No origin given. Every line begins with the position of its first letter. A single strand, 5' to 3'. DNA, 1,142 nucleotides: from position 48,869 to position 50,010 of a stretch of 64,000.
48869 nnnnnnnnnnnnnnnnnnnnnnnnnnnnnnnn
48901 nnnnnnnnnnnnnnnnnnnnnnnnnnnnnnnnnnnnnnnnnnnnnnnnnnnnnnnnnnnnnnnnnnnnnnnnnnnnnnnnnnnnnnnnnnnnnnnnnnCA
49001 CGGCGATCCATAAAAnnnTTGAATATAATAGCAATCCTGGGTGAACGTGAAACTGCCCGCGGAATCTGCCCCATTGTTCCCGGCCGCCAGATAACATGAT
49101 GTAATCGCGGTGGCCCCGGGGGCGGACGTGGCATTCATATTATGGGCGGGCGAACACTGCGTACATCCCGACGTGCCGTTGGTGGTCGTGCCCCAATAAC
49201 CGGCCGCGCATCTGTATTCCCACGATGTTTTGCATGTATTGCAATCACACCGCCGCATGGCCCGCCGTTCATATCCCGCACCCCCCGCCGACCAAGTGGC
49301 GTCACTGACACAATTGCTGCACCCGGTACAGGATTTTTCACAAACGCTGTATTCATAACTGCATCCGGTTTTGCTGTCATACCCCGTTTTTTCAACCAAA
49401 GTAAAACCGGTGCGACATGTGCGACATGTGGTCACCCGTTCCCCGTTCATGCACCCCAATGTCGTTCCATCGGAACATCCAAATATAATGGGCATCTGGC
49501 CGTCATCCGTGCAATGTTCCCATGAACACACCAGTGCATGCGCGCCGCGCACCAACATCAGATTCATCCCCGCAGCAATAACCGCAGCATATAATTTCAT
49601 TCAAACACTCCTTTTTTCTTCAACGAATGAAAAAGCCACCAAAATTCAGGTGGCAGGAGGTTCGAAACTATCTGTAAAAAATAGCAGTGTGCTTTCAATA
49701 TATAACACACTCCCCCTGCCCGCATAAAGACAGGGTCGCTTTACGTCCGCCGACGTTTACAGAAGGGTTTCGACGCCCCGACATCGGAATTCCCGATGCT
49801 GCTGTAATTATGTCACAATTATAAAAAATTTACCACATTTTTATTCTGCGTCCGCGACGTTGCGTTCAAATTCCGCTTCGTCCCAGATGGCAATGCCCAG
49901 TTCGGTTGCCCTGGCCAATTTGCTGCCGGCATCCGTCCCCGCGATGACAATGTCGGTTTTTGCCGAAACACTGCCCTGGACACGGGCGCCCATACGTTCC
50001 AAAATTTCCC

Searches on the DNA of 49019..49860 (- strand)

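Call 32: search_rna_families(source=window, start=49560, end=49860, threshold=evalue, max_evalue=5, show_alignments=2)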
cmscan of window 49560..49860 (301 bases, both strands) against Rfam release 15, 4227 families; matches with E-value up to 5: 2.
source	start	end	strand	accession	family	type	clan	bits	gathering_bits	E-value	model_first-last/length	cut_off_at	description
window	49644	49720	-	RF02221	sRNA-Xcc1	Gene; sRNA;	-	30.8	53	0.0011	1-87/87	no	sRNA-Xcc1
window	49724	49799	-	RF01394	isrK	Gene; sRNA;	-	14.5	50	0.65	1-77/77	no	isrK Hfq binding RNA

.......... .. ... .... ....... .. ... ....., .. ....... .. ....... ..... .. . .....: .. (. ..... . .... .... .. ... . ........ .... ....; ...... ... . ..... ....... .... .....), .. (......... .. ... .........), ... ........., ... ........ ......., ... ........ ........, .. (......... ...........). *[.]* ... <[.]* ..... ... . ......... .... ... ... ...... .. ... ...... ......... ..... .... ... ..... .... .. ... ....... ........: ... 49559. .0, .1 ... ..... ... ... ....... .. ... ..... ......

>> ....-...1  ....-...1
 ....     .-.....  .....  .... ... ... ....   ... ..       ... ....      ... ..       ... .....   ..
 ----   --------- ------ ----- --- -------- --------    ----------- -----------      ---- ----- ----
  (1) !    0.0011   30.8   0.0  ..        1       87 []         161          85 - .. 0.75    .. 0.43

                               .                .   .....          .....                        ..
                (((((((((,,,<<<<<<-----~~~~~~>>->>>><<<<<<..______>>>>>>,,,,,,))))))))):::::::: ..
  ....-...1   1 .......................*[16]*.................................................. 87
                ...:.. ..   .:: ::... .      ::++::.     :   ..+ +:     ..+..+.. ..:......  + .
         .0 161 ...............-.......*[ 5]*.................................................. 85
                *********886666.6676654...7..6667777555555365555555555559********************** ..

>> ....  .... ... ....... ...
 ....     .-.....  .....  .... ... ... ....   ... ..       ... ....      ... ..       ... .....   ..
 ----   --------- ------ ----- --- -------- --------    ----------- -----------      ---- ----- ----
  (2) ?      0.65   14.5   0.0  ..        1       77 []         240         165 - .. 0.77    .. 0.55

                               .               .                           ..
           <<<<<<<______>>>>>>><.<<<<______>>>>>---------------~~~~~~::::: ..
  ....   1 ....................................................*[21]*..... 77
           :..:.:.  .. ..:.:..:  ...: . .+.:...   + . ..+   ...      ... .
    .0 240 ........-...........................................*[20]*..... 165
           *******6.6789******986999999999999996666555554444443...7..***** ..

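Call 85: search_rna_families(sources=[L045, L046, L048, L017], threshold=evalue, max_evalue=1)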
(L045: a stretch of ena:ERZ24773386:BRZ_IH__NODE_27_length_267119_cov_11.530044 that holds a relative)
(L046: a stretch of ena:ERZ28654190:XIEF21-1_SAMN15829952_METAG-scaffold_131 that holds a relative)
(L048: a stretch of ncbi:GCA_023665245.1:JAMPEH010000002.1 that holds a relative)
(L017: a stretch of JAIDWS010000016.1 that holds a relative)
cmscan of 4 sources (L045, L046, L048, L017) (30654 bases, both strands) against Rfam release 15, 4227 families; matches with E-value up to 1: 3.
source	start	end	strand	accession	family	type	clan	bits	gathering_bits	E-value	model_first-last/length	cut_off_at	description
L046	2437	2493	+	RF03731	mir-7371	Gene; miRNA;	-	28.1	62.6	0.32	1-59/59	no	mir-7371 microRNA precursor family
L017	2093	2222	-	RF00445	MIR399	Gene; miRNA;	-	24.5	57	0.18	1-117/117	no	mir-399 microRNA precursor family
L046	236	360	-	RF00125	IS128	Gene; sRNA;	-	24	80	0.54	84-204/209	no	IS128 RNA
